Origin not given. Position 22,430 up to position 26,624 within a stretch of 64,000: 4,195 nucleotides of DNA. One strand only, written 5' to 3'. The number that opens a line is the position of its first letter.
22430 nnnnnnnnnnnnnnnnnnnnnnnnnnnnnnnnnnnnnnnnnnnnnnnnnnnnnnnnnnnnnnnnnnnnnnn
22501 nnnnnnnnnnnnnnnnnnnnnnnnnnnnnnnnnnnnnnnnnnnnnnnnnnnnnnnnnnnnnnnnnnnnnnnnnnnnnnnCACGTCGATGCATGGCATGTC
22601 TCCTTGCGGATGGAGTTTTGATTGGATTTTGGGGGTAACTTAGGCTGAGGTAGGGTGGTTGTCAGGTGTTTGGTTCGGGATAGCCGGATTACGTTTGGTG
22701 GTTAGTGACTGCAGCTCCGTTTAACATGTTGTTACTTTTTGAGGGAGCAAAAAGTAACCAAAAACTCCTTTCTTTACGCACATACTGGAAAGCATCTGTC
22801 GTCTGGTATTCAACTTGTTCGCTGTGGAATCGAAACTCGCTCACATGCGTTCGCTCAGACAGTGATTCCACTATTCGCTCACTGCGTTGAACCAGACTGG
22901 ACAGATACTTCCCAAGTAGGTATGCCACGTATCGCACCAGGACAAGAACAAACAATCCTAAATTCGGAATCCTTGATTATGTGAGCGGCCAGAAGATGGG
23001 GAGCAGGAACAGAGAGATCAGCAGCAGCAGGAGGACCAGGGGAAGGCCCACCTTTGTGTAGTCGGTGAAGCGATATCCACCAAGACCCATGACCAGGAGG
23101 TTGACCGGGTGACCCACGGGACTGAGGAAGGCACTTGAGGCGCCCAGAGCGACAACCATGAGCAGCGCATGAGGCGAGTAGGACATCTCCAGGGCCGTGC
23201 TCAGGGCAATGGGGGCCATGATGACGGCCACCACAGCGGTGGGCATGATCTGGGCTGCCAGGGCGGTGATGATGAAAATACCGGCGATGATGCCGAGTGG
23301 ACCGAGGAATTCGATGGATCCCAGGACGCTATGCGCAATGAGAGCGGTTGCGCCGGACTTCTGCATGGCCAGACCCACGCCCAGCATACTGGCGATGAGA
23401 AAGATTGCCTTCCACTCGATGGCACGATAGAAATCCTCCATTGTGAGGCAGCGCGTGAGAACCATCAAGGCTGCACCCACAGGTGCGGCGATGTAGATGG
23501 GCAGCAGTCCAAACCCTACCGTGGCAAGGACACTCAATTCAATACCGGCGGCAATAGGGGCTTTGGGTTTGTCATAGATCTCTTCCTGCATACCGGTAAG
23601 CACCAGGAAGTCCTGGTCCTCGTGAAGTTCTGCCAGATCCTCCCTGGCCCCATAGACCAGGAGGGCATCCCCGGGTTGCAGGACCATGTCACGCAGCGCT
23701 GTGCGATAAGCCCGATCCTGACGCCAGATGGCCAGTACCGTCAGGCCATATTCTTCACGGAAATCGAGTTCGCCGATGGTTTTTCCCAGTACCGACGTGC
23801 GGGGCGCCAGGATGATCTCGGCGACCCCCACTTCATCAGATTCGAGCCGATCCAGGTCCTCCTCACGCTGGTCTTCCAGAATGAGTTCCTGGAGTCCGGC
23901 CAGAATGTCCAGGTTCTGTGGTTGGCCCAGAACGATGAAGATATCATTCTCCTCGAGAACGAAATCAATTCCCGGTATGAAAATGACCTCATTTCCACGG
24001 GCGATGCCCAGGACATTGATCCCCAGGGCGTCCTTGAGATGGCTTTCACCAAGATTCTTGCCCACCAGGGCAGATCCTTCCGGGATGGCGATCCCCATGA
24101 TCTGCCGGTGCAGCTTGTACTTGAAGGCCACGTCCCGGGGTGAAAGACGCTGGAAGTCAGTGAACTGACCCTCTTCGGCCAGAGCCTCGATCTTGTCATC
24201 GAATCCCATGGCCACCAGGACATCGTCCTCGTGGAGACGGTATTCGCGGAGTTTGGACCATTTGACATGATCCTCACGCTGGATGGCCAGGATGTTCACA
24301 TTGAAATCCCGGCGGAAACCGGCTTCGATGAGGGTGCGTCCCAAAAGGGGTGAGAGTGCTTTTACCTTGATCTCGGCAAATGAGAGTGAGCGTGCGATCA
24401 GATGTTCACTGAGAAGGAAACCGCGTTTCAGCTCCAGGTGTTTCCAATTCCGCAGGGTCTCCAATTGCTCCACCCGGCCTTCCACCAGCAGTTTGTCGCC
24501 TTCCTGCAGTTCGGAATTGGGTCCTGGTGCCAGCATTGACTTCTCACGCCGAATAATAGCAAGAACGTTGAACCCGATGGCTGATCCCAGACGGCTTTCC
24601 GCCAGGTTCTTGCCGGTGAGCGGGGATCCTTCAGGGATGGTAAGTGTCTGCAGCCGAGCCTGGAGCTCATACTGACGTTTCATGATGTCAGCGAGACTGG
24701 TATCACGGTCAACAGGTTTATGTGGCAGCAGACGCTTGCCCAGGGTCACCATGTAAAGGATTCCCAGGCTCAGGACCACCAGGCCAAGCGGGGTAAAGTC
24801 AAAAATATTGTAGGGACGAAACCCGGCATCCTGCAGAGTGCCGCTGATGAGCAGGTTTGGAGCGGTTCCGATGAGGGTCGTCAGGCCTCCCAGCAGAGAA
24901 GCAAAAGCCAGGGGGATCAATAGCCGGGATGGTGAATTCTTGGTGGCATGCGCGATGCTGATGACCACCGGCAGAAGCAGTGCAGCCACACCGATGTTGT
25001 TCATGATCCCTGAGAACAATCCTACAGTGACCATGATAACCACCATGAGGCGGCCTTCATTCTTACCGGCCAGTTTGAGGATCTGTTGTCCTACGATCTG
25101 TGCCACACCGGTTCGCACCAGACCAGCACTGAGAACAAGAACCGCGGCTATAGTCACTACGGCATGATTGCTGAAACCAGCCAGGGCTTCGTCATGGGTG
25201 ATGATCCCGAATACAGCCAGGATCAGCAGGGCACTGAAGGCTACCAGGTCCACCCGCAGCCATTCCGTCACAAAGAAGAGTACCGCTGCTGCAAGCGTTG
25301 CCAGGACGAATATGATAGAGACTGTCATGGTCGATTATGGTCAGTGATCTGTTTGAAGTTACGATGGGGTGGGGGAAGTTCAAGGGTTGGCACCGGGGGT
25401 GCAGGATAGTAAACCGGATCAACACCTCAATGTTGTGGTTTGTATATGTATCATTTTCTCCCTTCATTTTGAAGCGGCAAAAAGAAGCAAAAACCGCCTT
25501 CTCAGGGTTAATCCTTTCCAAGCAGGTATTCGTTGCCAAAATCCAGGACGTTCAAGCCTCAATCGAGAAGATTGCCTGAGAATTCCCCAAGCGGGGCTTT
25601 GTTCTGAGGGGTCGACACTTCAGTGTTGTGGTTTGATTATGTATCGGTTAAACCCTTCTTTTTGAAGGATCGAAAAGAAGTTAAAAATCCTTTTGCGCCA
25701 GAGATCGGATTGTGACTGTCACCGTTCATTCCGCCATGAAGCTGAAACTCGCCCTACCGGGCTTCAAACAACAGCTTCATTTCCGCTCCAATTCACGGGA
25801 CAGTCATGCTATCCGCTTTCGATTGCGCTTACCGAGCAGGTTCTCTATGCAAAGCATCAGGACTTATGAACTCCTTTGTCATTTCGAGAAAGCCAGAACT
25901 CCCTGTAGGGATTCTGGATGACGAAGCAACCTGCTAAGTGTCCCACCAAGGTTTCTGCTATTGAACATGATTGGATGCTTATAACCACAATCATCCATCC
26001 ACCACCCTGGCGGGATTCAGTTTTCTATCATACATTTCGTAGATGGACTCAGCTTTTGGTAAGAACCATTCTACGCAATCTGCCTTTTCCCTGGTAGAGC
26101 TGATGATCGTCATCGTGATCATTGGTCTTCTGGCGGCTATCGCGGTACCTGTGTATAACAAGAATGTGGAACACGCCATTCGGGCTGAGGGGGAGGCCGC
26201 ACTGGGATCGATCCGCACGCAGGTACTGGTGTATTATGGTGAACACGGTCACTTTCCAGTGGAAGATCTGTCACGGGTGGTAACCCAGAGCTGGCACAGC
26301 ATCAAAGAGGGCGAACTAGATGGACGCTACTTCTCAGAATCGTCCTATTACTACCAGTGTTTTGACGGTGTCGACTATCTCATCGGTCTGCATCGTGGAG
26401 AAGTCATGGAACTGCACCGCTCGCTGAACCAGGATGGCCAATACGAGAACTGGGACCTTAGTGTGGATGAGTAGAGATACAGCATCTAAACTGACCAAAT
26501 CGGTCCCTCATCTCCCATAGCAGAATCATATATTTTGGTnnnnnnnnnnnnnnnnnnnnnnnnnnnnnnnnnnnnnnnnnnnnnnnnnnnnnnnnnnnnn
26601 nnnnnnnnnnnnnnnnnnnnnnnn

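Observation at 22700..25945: Compensatory base changes between divergent copies of the repeat, arguing for selection on secondary structure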

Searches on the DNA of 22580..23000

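Call 91: search_rna_families(source=window, start=22580, end=23000, threshold=evalue, max_evalue=5)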
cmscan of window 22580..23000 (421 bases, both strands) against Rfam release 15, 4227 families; matches with E-value up to 5: 1.
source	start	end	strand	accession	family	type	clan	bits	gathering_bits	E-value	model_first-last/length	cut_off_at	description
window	22727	22764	+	RF03973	mir-5615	Gene; miRNA;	-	14.9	82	4.7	1-61/61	no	mir-5615 microRNA precursor family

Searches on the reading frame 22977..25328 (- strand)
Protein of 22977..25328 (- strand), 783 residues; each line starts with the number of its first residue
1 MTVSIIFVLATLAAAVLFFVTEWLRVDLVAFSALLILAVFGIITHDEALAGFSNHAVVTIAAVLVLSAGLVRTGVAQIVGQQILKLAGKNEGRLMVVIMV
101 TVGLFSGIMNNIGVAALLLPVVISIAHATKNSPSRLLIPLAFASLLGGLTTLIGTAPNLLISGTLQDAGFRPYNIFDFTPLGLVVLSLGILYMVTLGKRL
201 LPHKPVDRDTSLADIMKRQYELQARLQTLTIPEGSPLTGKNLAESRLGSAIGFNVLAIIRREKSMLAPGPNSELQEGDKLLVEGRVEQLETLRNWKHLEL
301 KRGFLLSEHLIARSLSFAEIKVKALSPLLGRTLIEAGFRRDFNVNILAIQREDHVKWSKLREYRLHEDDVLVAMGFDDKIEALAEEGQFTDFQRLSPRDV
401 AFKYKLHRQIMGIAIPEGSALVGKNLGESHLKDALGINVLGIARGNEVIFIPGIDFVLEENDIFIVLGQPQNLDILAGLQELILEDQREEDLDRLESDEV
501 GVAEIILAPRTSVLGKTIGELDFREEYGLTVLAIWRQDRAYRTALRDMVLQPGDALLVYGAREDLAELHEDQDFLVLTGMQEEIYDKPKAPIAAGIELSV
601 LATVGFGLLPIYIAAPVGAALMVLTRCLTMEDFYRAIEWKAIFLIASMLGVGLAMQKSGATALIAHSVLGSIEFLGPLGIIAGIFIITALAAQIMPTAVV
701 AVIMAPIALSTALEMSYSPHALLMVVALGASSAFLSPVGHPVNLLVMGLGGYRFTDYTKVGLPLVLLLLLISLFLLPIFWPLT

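Call 12: find_encoding_contigs(protein=window:22977-25328:-, flank=10000, max_places=6)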
Protein window:22977-25328:- (783 aa): 6 contigs read that carry it; 3 places shown.
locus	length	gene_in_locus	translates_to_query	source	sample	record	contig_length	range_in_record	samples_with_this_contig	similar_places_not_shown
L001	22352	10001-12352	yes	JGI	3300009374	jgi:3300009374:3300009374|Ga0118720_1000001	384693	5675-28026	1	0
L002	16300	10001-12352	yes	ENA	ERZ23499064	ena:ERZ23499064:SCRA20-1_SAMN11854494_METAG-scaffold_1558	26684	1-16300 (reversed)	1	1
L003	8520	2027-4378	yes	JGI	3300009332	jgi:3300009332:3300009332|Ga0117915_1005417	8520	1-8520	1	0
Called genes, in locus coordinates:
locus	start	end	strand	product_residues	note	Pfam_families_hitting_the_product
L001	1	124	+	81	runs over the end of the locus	PF00550:PP-binding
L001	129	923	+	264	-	PF00392:GntR, PF07702:UTRA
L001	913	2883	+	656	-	PF16314:DUF4954, PF25084:LbH_EIF2B (faint), PF25087:GMPPB_C (faint), PF20683:DUF6819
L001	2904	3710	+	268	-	PF01182:Glucosamine_iso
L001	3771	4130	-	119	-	-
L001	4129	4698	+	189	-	PF01863:YgjP-like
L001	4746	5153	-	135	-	-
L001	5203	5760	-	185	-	PF13860:FlgD_ig, PF18962:Por_Secre_tail (weak)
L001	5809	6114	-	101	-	-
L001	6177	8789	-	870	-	PF03065:Glyco_hydro_57, PF18962:Por_Secre_tail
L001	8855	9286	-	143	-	PF07963:N_methyl (weak)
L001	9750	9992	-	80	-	-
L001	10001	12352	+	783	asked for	PF03600:CitMHS, PF02080:TrkA_C, PF00939:Na_sulph_symp (weak), PF03600:CitMHS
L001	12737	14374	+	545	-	PF01425:Amidase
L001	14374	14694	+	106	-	-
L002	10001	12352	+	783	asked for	PF03600:CitMHS, PF02080:TrkA_C, PF00939:Na_sulph_symp (weak), PF03600:CitMHS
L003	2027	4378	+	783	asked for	PF03600:CitMHS, PF02080:TrkA_C, PF00939:Na_sulph_symp (weak), PF03600:CitMHS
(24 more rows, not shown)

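Call 35: find_homologous_proteins(query=window:22977-25328:-, max_evalue=1e-50)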
Query window:22977-25328:- (783 aa): 4656 proteins with E <= 1e-50 among 8000 candidates; the best 120 are listed.
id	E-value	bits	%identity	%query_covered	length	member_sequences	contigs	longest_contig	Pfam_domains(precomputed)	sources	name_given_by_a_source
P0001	0.0e+0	1674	100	100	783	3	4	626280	PF00939.26,PF02080.27,PF03600.23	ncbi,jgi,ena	-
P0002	0.0e+0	1128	68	100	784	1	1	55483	PF00939.26,PF02080.27,PF03600.23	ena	-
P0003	0.0e+0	1104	66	100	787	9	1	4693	PF00939.26,PF02080.27,PF03600.23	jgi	-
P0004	0.0e+0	1095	65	100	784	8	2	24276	PF00939.26,PF02080.27,PF03600.23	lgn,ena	-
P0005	0.0e+0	1092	65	100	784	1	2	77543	PF00939.26,PF02080.27,PF03600.23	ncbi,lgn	-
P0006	0.0e+0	1072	64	98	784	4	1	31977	PF00939.26,PF02080.27,PF03600.23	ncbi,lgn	-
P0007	0.0e+0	1072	64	100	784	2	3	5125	PF00939.26,PF02080.27,PF03600.23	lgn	-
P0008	0.0e+0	1061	62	100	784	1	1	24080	PF00939.26,PF02080.27,PF03600.23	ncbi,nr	ncbi:MAG: SLC13 family permease [Candidatus Marinimicrobia bacterium]|nr:SLC13 family permease [Cand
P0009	0.0e+0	1055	64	100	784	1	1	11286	PF00939.26,PF02080.27,PF03600.23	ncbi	ncbi:MAG: SLC13 family permease [Candidatus Neomarinimicrobiota bacterium]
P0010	0.0e+0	1052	62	100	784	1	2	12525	PF00939.26,PF02080.27,PF03600.23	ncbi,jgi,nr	ncbi:SLC13 family permease [bacterium]|nr:SLC13 family permease [bacterium]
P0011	0.0e+0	1048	63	100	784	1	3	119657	PF00939.26,PF02080.27,PF03600.23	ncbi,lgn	-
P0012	0.0e+0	1044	62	100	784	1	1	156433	PF00939.26,PF02080.27,PF03600.23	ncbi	-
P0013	0.0e+0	1043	61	100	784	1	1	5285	PF00939.26,PF02080.27,PF03600.23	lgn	-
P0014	0.0e+0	1042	61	100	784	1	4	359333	PF00939.26,PF02080.27,PF03600.23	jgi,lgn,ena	-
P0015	0.0e+0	1041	61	100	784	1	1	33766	PF00939.26,PF02080.27,PF03600.23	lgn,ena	-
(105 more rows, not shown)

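Call 36: find_encoding_contigs(protein=P0002, flank=10000, max_places=3)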
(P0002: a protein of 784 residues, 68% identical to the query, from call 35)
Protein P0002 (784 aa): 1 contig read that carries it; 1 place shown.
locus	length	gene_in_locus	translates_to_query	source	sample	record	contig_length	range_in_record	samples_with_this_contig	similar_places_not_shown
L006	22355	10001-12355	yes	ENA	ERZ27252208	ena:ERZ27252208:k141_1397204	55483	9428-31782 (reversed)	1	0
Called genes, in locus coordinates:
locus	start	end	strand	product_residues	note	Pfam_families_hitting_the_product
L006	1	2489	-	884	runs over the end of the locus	PF03065:Glyco_hydro_57, PF18962:Por_Secre_tail (weak)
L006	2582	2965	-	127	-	-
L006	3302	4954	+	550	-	PF13505:OMP_b-brl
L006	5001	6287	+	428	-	PF19672:DUF6175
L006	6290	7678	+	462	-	PF02169:LPP20 (weak)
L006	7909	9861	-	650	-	PF01839:FG-GAP (faint), PF14783:BBS2_Mid (faint), PF13517:FG-GAP_3, PF18962:Por_Secre_tail (weak), PF13860:FlgD_ig (weak)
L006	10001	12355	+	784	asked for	PF00939:Na_sulph_symp (weak), PF03600:CitMHS, PF02080:TrkA_C, PF00939:Na_sulph_symp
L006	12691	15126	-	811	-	PF12704:MacB_PCD, PF02687:FtsX, PF12704:MacB_PCD (weak), PF02687:FtsX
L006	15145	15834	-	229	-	PF02463:SMC_N (faint), PF00005:ABC_tran, PF13304:AAA_21 (faint)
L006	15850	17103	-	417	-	PF25989:YknX_C (weak), PF25967:RND-MFP_C, PF25975:CzcB_C (faint)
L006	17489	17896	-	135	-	PF01814:Hemerythrin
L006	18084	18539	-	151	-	PF14340:DUF4395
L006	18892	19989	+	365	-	PF08450:SGL (faint), PF10282:Lactonase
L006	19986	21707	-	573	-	PF00664:ABC_membrane, PF02463:SMC_N, PF00005:ABC_tran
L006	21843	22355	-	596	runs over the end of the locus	PF00664:ABC_membrane, PF00005:ABC_tran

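Call 37: find_encoding_contigs(protein=P0005, flank=10000, max_places=3)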
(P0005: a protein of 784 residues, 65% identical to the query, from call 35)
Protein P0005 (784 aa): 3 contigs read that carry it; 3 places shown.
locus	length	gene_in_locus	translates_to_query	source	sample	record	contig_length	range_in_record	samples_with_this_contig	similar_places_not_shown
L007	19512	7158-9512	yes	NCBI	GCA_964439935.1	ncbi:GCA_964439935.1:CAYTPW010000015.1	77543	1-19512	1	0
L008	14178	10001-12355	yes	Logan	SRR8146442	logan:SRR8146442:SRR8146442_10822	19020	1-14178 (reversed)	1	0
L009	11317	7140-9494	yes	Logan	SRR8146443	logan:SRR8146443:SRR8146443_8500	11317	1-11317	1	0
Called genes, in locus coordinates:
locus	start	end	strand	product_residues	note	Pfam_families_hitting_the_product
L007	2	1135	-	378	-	PF01594:AI-2E_transport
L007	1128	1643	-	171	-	PF00027:cNMP_binding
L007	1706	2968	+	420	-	PF01551:Peptidase_M23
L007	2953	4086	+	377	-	PF13177:DNA_pol3_delta2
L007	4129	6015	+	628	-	PF00133:tRNA-synt_1, PF01406:tRNA-synt_1e, PF09334:tRNA-synt_1g, PF00133:tRNA-synt_1, PF08264:Anticodon_1, PF19303:Anticodon_3, PF01588:tRNA_bind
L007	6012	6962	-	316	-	-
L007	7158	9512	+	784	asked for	PF00939:Na_sulph_symp, PF03600:CitMHS, PF02080:TrkA_C, PF00939:Na_sulph_symp, PF03600:CitMHS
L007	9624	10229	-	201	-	-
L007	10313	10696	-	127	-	-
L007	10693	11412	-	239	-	PF08713:DNA_alkylation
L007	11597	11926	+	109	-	PF13412:HTH_24 (faint), PF12840:HTH_20, PF01022:HTH_5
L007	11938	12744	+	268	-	PF01135:PCMT, PF13489:Methyltransf_23, PF01209:Ubie_methyltran, PF13847:Methyltransf_31, PF08241:Methyltransf_11, PF08242:Methyltransf_12, PF13649:Methyltransf_25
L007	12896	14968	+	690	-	PF14508:GH97_N, PF10566:Glyco_hydro_97, PF14509:GH97_C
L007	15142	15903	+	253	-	-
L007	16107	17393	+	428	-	PF07075:NamZ_N, PF20732:NamZ_C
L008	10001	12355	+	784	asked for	PF00939:Na_sulph_symp, PF03600:CitMHS, PF02080:TrkA_C, PF00939:Na_sulph_symp, PF03600:CitMHS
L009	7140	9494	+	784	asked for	PF00939:Na_sulph_symp, PF03600:CitMHS, PF02080:TrkA_C, PF00939:Na_sulph_symp, PF03600:CitMHS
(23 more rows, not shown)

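Call 38: find_encoding_contigs(protein=P0014, flank=10000, max_places=3)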
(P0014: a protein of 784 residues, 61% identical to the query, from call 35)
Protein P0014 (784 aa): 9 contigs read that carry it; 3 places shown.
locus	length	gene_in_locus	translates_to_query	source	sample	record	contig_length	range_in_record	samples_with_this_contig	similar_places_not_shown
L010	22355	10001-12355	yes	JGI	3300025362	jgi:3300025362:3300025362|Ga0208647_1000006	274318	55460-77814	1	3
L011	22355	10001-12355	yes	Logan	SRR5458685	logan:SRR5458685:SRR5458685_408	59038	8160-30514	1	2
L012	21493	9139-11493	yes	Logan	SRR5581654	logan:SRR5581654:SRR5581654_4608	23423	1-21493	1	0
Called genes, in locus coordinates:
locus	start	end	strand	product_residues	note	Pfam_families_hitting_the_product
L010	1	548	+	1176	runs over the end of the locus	-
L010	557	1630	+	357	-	PF19572:PorV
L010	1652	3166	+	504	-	-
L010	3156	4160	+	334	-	PF00722:Glyco_hydro_16, PF26113:GH16_XgeA, PF03935:SKN1_KRE6_Sbg1 (weak)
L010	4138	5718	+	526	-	PF00722:Glyco_hydro_16, PF18962:Por_Secre_tail (weak)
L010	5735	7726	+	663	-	PF00150:Cellulase, PF03422:CBM_6, PF13860:FlgD_ig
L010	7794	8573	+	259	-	PF09359:VTC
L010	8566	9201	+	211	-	PF16316:DUF4956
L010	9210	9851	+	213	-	PF10677:DUF2490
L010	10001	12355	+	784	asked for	PF03600:CitMHS, PF02080:TrkA_C, PF00939:Na_sulph_symp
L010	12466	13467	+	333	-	PF02085:Cytochrom_CIII, PF14522:Cytochrome_C7 (faint), PF14537:Cytochrom_c3_2 (faint)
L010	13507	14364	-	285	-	PF14522:Cytochrome_C7 (faint), PF09699:Paired_CXXCH_1 (faint), PF14537:Cytochrom_c3_2 (faint), PF22113:Mtrc-MtrF_II-IV_dom (faint)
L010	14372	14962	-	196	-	PF14522:Cytochrome_C7 (faint), PF22113:Mtrc-MtrF_II-IV_dom (weak), PF09699:Paired_CXXCH_1 (faint), PF13435:Cytochrome_C554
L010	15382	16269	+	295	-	PF03755:YicC-like_N, PF08340:YicC-like_C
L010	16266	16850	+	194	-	PF00625:Guanylate_kin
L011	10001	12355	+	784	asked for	PF03600:CitMHS, PF02080:TrkA_C, PF00939:Na_sulph_symp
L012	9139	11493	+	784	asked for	PF03600:CitMHS, PF02080:TrkA_C, PF00939:Na_sulph_symp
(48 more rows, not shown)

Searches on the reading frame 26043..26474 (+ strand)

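Call 89: search_protein_families(library=pfam, proteins=[window:26043-26474:+], max_evalue=0.001)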
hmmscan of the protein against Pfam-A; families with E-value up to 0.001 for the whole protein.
window:26043-26474:+ (143 aa): 1 family
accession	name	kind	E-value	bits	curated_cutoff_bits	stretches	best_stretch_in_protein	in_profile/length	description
PF07963.17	N_methyl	-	2.8e-07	30.3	21.2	1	11-35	3-27/27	Prokaryotic N-terminal methylation motif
